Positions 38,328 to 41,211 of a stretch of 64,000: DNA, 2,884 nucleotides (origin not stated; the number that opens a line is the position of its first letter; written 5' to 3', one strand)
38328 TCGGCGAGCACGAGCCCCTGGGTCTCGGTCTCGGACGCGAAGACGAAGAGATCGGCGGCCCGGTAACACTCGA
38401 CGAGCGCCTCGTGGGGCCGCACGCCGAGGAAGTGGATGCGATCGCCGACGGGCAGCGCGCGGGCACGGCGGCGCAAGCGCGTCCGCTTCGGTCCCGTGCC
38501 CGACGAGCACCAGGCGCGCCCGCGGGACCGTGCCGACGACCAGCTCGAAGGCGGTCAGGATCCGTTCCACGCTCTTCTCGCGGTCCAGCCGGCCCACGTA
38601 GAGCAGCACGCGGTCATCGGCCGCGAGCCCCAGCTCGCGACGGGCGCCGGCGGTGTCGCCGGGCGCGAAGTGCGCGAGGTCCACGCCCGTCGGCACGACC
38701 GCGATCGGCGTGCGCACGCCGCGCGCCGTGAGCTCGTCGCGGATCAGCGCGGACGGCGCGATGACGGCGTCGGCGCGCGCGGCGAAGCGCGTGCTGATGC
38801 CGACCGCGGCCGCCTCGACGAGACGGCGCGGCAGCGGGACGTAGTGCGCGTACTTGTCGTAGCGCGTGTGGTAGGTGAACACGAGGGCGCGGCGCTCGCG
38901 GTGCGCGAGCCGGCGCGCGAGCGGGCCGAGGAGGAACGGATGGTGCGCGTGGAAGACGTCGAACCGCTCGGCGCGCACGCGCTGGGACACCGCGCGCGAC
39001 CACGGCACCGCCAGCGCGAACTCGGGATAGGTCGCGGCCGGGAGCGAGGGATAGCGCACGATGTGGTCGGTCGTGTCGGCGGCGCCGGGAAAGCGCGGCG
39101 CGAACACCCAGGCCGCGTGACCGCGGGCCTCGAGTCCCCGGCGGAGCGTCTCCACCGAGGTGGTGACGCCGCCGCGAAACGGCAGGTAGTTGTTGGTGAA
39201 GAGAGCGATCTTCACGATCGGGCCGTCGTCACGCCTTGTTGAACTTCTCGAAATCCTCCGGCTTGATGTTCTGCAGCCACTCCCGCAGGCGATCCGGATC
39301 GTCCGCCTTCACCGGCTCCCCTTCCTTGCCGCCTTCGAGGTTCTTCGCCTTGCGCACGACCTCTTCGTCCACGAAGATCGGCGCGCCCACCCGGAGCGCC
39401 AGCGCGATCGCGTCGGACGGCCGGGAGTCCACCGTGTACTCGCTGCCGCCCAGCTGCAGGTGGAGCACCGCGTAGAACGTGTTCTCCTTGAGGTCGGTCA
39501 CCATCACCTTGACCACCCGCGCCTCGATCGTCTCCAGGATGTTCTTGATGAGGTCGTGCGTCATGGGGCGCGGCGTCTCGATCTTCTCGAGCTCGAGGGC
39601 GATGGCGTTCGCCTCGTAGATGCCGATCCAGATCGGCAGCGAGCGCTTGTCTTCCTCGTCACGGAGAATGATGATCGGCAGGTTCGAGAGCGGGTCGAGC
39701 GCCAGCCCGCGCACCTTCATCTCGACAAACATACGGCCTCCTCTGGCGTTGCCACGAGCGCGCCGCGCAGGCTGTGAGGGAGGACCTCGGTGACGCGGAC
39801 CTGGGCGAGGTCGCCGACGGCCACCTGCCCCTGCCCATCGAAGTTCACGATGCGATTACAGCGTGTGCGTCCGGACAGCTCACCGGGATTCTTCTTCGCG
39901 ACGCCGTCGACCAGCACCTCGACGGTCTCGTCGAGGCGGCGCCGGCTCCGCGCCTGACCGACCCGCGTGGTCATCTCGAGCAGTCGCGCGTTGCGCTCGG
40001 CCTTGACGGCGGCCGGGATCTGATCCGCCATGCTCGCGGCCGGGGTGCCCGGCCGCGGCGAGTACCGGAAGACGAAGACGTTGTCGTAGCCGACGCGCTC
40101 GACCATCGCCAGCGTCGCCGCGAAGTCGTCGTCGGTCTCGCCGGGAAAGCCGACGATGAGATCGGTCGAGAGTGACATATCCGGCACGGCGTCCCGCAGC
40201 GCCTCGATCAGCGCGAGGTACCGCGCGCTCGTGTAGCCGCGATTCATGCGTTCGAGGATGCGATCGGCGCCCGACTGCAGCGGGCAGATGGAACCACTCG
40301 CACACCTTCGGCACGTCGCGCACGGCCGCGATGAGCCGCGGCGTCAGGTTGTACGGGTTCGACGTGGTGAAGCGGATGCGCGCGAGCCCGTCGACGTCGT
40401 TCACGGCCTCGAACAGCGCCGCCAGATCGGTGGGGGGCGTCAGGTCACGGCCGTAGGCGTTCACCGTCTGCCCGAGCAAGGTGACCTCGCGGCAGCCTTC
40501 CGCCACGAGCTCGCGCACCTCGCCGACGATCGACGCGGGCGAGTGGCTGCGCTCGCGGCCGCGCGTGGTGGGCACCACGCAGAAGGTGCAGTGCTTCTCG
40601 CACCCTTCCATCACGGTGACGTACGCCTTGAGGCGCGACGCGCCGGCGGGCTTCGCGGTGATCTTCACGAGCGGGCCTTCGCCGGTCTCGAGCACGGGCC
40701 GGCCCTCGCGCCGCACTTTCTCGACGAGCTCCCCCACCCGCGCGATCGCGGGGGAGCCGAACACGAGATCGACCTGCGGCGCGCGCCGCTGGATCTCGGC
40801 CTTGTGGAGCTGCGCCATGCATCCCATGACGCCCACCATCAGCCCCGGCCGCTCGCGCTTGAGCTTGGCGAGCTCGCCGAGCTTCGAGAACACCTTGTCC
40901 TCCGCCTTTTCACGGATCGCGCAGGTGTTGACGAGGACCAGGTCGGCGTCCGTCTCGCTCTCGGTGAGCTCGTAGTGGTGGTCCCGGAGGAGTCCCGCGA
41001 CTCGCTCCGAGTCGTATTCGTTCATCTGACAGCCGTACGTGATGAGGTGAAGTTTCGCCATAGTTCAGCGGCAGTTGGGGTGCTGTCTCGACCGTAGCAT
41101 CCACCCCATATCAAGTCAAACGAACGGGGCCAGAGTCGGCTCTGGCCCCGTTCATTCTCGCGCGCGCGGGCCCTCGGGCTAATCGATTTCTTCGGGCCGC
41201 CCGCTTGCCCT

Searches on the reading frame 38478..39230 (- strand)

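Call 21: search_protein_families(library=pfam, max_evalue=0.00001, proteins=[window:38478-39230:-])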
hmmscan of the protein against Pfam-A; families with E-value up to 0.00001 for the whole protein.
seq(251 aa): 3 families
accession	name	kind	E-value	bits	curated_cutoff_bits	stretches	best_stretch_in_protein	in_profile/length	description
PF13439.12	Glyco_transf_4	-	2e-35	122.8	28.5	1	20-186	2-169/170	Glycosyltransferase Family 4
PF13579.12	Glyco_trans_4_4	-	1.3e-19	71.5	29.7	1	20-182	1-158/158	Glycosyl transferase 4-like domain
PF00534.26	Glycos_transf_1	-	7.4e-08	32.6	26.4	1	197-249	6-59/172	Glycosyl transferases group 1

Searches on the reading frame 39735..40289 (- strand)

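Call 21: search_protein_families(library=pfam, max_evalue=0.00001, proteins=[window:39735-40289:-])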
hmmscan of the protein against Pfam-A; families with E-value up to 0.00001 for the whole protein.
seq(185 aa): 2 families
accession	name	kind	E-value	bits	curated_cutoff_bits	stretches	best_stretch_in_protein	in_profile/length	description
PF01938.26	TRAM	-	1.5e-12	47.6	21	1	121-179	6-61/61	TRAM domain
PF04055.27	Radical_SAM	-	8.3e-12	46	29.5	1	3-62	108-165/166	Radical SAM superfamily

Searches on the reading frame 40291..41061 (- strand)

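Call 21: search_protein_families(library=pfam, max_evalue=0.00001, proteins=[window:40291-41061:-])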
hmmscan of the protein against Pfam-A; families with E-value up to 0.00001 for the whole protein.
seq(257 aa): 2 families
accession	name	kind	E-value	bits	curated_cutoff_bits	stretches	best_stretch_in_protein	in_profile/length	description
PF00919.26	UPF0004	-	2e-33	114.8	27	1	3-102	1-98/98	Uncharacterized protein family UPF0004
PF04055.27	Radical_SAM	-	7.2e-11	43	29.5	1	149-249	2-99/166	Radical SAM superfamily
